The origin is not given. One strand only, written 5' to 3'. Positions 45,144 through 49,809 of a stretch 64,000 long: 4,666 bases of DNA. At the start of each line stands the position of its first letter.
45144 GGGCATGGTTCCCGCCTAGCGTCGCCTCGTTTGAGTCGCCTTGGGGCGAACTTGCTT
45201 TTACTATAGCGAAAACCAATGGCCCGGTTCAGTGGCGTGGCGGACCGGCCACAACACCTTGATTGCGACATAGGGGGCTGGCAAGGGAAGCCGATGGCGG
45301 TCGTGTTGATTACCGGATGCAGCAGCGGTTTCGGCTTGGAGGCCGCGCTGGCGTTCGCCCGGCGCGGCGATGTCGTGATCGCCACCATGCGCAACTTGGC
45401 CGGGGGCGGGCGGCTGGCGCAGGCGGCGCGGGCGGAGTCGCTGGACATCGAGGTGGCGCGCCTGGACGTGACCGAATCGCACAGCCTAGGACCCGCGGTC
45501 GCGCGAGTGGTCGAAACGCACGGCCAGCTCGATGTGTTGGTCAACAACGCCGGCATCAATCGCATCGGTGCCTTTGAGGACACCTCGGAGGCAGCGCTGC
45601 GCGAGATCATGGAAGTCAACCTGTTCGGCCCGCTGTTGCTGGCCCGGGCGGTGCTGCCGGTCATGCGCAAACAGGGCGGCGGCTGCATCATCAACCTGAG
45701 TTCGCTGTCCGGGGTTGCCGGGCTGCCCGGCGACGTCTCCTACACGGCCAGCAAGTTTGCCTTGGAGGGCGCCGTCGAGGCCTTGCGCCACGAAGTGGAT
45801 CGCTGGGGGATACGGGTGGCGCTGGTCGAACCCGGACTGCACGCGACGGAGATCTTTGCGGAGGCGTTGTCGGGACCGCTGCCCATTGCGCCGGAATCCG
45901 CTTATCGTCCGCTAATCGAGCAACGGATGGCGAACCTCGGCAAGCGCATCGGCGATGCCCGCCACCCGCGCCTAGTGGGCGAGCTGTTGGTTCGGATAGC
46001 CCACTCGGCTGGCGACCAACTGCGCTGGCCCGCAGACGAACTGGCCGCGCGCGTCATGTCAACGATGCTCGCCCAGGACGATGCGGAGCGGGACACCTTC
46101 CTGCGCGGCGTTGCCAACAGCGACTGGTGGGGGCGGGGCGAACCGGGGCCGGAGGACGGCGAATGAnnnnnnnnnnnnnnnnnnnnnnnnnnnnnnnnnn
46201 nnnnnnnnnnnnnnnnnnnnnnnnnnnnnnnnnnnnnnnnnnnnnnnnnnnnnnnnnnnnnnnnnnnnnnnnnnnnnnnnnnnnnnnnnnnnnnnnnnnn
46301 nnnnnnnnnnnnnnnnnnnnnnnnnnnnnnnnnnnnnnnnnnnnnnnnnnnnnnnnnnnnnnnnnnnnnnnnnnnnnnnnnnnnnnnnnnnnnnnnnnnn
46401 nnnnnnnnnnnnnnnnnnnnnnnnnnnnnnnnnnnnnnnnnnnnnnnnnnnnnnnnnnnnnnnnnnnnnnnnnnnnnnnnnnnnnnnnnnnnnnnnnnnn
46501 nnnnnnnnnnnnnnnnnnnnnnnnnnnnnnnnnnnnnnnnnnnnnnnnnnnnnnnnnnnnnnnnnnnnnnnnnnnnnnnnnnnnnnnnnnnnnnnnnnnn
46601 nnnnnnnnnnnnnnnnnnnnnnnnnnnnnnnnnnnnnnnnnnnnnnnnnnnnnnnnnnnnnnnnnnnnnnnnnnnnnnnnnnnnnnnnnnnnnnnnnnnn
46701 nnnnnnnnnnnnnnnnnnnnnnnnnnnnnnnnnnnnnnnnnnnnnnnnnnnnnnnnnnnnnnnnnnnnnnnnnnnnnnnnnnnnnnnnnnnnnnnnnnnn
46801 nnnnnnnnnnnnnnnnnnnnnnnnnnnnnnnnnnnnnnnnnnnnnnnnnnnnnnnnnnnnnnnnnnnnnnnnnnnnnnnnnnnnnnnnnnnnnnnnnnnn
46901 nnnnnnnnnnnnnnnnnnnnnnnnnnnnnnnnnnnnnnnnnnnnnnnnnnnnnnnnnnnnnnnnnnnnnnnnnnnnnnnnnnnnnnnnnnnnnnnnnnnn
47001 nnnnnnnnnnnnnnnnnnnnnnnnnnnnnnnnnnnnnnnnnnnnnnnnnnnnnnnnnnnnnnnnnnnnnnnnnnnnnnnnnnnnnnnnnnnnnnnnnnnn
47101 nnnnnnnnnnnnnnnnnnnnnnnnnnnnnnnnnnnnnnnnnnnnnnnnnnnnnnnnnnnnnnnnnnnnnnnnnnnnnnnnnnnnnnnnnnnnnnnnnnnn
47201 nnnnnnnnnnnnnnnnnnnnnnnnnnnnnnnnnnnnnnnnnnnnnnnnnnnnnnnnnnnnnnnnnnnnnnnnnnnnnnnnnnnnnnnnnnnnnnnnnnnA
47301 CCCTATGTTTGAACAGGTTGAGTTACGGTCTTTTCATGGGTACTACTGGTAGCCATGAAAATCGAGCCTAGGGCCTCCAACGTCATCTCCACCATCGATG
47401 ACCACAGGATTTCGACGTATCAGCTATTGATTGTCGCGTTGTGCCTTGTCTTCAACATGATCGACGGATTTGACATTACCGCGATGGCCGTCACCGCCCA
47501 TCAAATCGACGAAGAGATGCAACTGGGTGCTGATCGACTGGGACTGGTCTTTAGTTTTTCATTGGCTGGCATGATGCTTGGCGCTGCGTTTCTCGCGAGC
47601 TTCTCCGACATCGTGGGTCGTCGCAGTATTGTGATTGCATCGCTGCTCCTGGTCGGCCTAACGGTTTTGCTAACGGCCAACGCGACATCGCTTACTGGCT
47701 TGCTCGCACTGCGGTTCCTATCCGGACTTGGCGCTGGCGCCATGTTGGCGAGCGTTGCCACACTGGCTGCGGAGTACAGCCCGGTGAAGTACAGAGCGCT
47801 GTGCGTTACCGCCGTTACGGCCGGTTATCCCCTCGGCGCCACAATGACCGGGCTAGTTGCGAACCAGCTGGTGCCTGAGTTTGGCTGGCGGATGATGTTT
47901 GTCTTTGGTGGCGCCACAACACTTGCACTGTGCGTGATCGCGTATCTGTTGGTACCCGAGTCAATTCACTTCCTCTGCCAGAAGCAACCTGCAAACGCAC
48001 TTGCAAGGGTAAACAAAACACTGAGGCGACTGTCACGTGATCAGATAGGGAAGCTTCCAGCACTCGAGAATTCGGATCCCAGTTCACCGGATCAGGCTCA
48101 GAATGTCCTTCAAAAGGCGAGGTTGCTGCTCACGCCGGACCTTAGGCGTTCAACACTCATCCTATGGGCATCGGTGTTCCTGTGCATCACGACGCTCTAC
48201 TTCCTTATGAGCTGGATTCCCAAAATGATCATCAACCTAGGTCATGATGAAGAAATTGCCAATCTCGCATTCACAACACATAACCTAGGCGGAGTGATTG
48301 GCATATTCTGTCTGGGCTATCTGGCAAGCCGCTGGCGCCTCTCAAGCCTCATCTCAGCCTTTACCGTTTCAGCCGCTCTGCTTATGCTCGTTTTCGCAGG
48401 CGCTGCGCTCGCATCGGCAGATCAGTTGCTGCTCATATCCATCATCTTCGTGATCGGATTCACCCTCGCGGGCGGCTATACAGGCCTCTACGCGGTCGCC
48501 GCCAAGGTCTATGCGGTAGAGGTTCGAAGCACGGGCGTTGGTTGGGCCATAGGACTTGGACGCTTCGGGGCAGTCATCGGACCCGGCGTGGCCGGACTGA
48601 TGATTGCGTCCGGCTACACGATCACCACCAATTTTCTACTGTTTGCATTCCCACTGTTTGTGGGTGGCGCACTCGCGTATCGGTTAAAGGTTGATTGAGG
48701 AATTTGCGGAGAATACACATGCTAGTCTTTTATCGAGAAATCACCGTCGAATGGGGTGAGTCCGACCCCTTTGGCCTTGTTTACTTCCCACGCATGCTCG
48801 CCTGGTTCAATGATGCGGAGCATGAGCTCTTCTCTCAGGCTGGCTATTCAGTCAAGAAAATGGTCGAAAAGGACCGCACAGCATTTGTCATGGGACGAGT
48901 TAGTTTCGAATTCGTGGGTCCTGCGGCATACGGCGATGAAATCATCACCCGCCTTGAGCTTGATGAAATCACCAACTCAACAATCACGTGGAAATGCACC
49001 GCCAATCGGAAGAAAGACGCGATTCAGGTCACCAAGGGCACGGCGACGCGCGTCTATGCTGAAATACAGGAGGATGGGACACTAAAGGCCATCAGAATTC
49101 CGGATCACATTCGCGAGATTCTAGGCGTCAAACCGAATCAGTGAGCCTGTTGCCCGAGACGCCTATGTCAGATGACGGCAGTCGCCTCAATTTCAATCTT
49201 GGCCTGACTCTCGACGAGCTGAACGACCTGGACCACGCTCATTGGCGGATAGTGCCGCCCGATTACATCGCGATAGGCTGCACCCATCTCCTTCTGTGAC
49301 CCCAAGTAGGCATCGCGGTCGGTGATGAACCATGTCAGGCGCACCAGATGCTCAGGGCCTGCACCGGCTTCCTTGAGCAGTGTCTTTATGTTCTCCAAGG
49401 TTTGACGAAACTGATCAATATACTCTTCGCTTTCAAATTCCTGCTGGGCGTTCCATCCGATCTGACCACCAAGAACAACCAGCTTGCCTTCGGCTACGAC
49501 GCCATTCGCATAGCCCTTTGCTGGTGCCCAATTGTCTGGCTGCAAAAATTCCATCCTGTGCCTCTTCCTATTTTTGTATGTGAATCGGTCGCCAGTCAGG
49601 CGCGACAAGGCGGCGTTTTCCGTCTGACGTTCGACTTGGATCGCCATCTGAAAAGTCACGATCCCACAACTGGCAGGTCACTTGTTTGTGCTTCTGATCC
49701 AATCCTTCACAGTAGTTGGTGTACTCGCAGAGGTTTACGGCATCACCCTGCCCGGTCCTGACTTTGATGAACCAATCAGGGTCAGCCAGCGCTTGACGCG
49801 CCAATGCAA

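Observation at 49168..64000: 14-gene translationally coupled operon combining IorAB, an Ipf-like aryl-alkanoyl-CoA dioxygenase/side-chain-removal module, an isatin-hydrolase-family gene and an anthraniloyl/salicylyl-CoA monooxygenase-reductase module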

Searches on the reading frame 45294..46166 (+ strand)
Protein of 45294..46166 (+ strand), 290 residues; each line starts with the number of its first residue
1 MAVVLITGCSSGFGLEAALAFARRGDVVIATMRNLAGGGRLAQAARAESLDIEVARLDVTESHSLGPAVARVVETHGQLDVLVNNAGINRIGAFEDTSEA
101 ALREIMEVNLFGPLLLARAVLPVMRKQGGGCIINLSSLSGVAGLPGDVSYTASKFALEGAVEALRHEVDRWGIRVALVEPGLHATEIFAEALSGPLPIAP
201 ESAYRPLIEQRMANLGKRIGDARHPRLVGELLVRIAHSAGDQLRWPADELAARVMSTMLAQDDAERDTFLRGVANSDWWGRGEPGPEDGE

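Call 60: search_protein_families(library=ncbifam, proteins=[window:45294-46166:+], max_evalue=1e-10)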
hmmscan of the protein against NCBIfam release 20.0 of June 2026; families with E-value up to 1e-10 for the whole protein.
window:45294-46166:+ (290 aa): 199 families (the best 25 are shown)
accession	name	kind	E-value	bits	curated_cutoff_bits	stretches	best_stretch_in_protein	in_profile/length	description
NF005372.1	PRK06914.1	subfamily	4.8e-61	206.4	320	1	3-247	4-250/279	SDR family oxidoreductase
NF004823.0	PRK06179.1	subfamily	1.2e-55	188.9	310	1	2-255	6-248/271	oxidoreductase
NF006114.0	PRK08263.1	subfamily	1.7e-54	185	290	1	3-244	5-239/280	short chain dehydrogenase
NF004824.0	PRK06180.1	subfamily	6.2e-53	179.8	298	1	2-236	5-235/279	oxidoreductase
NF004826.0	PRK06182.1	subfamily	5.4e-48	163.6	305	1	2-256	5-255/274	oxidoreductase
NF049977.1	KDhSphingRedKdsR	equivalog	2.5e-47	161.5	400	1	3-245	5-237/267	3-ketodihydrosphingosine reductase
NF004825.0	PRK06181.1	equivalog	5.3e-46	157.1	215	1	2-194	7-199/268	SDR family oxidoreductase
NF005065.0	PRK06482.1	equivalog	1.3e-43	149.4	291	1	5-192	6-189/276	SDR family oxidoreductase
NF005878.0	PRK07825.1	subfamily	1.8e-42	145.6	287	1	2-190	10-194/278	short chain dehydrogenase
NF006123.0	PRK08267.1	equivalog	2.7e-42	144.8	261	1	3-200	4-192/261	SDR family oxidoreductase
NF004649.0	PRK05993.1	equivalog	1.3e-40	139.4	387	1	3-193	6-191/277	SDR family oxidoreductase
NF005559.1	PRK07231.1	subfamily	1.8e-40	139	215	1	3-192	6-195/249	glucose 1-dehydrogenase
NF009466.0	PRK12826.1-2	subfamily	2.5e-39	135.3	222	1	3-191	5-195/248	3-oxoacyl-ACP reductase FabG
NF006776.0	PRK09291.1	equivalog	3.9e-39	134.8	265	1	3-185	4-180/257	SDR family oxidoreductase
NF005806.0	PRK07666.1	equivalog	1.9e-37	128.9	286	1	4-189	10-195/239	3-ketoacyl-ACP reductase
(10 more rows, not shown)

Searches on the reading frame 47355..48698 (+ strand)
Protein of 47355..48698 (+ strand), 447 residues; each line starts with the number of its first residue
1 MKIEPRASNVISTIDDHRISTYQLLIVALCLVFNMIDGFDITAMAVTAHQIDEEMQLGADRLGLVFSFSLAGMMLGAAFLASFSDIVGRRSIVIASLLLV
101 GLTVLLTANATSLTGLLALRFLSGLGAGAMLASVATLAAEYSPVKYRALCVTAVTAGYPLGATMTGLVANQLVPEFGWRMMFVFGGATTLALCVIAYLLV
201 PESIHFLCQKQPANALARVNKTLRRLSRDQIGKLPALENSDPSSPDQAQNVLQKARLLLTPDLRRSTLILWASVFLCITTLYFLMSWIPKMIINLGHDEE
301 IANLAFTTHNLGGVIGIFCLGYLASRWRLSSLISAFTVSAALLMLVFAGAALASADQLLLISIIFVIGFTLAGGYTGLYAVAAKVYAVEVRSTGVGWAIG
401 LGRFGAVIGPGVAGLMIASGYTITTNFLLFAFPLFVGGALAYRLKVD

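Call 35: find_encoding_contigs(protein=window:47355-48698:+, flank=10000, max_places=2)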
Protein window:47355-48698:+ (447 aa): 6 contigs read that carry it; 2 places shown.
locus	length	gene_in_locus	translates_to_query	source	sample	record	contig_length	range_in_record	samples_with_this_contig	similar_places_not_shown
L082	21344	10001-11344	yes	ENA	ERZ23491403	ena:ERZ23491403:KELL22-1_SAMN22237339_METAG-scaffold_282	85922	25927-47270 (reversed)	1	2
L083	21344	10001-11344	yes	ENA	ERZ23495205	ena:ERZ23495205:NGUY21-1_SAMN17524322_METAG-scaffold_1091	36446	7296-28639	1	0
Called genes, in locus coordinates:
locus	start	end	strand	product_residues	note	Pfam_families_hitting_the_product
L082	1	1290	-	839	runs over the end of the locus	PF07715:Plug, PF03797:Autotransporter (faint), PF00593:TonB_dep_Rec_b-barrel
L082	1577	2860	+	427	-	PF00884:Sulfatase, PF01663:Phosphodiest (weak), PF16347:SGSH_C, PF14707:Sulfatase_C (weak)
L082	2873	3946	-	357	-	PF00356:LacI, PF00532:Peripla_BP_1, PF13377:Peripla_BP_3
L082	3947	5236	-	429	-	PF06808:DctM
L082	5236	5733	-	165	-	PF04290:DctQ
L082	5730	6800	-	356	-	PF03480:DctP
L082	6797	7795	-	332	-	PF16912:Glu_dehyd_C (faint), PF00107:ADH_zinc_N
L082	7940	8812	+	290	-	PF00106:adh_short, PF08659:KR, PF13561:adh_short_C2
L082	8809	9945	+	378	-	PF05684:DUF819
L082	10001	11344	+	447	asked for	PF00083:Sugar_tr, PF07690:MFS_1, PF06779:MFS_4 (weak), PF07690:MFS_1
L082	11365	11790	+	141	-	PF13279:4HBT_2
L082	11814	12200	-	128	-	PF01042:Ribonuc_L-PSP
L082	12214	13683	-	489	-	PF00724:Oxidored_FMN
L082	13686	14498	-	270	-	PF00378:ECH_1, PF16113:ECH_2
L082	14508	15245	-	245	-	PF00106:adh_short, PF01370:Epimerase (faint), PF08659:KR, PF13561:adh_short_C2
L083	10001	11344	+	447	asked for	PF00083:Sugar_tr, PF07690:MFS_1, PF06779:MFS_4 (weak), PF07690:MFS_1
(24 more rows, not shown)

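Call 60: search_protein_families(library=ncbifam, proteins=[window:47355-48698:+], max_evalue=1e-10)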
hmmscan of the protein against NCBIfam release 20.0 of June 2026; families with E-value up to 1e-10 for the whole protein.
window:47355-48698:+ (447 aa): 13 families
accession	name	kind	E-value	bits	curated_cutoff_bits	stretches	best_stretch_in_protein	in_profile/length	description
TIGR00895.1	2A0115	subfamily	1.8e-99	333.4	418.55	1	10-417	2-398/398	aromatic acid/H+ symport family MFS transporter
NF008586.0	PRK11551.1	equivalog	2.3e-70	237.6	410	2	21-223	11-213/406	3-(3-hydroxy-phenyl)propionate transporter MhpT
NF053517.1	HbztTptrPcaK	equivalog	1.5e-67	228.5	770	1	10-426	4-410/437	4-hydroxybenzoate transporter PcaK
TIGR00898.1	2A0119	subfamily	2.2e-34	119.1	550.75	1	62-442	128-493/506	cation transport protein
TIGR00893.1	2A0114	subfamily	1.3e-24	86.9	395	1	40-438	9-392/399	D-galactonate transporter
NF003024.0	PRK03893.1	subfamily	5.8e-18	65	604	1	31-206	27-201/497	sialate:H+ symport family MFS transporter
TIGR00879.1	SP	subfamily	3.1e-17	62.3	237.8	1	8-367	39-421/510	sugar porter family MFS transporter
TIGR00891.1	2A0112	subfamily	9.2e-17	61.2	552.9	1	35-414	22-385/405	sialate:H+ symport family MFS transporter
TIGR00881.1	2A0104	subfamily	1.2e-13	50.9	407.75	1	44-418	14-367/379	phosphoglycerate transporter protein PgtP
TIGR00880.1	2_A_01_02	superfamily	3.6e-13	49.8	131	1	71-202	9-140/141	multidrug resistance protein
TIGR00883.1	2A0106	subfamily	3.7e-13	49.3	443.45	0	48-214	21-204/400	metabolite/H+ symporter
TIGR00710.1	efflux_Bcr_CflA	subfamily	2e-11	43.9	200.9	1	27-203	7-183/385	Bcr/CflA family efflux MFS transporter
NF049980.1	SfMCT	equivalog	2e-11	43.2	320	1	25-205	3-182/378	L-lactate MFS transporter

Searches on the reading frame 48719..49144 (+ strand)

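Call 60: search_protein_families(library=ncbifam, proteins=[window:48719-49144:+], max_evalue=1e-10)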
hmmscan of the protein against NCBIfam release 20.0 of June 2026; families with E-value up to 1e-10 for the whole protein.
window:48719-49144:+ (141 aa): 2 families
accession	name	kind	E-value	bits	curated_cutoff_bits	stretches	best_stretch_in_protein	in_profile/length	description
TIGR00051.1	TIGR00051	subfamily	8.4e-12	45.5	68.7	1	10-115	4-107/117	YbgC/FadM family acyl-CoA thioesterase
TIGR02799.1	thio_ybgC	equivalog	3.3e-11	43.6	141.35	1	7-132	4-124/126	tol-pal system-associated acyl-CoA thioesterase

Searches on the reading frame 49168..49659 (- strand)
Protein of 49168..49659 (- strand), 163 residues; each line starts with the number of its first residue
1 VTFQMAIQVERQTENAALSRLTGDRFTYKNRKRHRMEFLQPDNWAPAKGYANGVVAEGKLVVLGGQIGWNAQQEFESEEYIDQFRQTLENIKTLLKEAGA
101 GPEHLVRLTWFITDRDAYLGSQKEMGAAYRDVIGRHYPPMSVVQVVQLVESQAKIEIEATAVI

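Call 4: search_protein_families(library=pfam, proteins=[window:49168-49659:-])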
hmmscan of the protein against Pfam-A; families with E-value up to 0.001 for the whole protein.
window:49168-49659:- (163 aa): 1 family
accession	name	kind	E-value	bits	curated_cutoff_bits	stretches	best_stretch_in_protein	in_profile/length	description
PF01042.26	Ribonuc_L-PSP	-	2.9e-21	76.1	27.3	1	45-163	6-121/121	Endoribonuclease L-PSP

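Call 6: search_protein_families(library=ncbifam, proteins=[window:49168-49659:-], max_evalue=0.00001)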
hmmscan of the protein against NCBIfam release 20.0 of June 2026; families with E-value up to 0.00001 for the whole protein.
window:49168-49659:- (163 aa): 2 families
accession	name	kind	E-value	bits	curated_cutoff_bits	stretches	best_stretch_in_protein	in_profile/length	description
TIGR00004.1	TIGR00004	subfamily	1.1e-14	54.7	106.25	1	48-162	14-124/125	Rid family detoxifying hydrolase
NF008490.0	PRK11401.1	equivalog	1.3e-11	44.5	222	1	50-162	17-126/129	enamine/imine deaminase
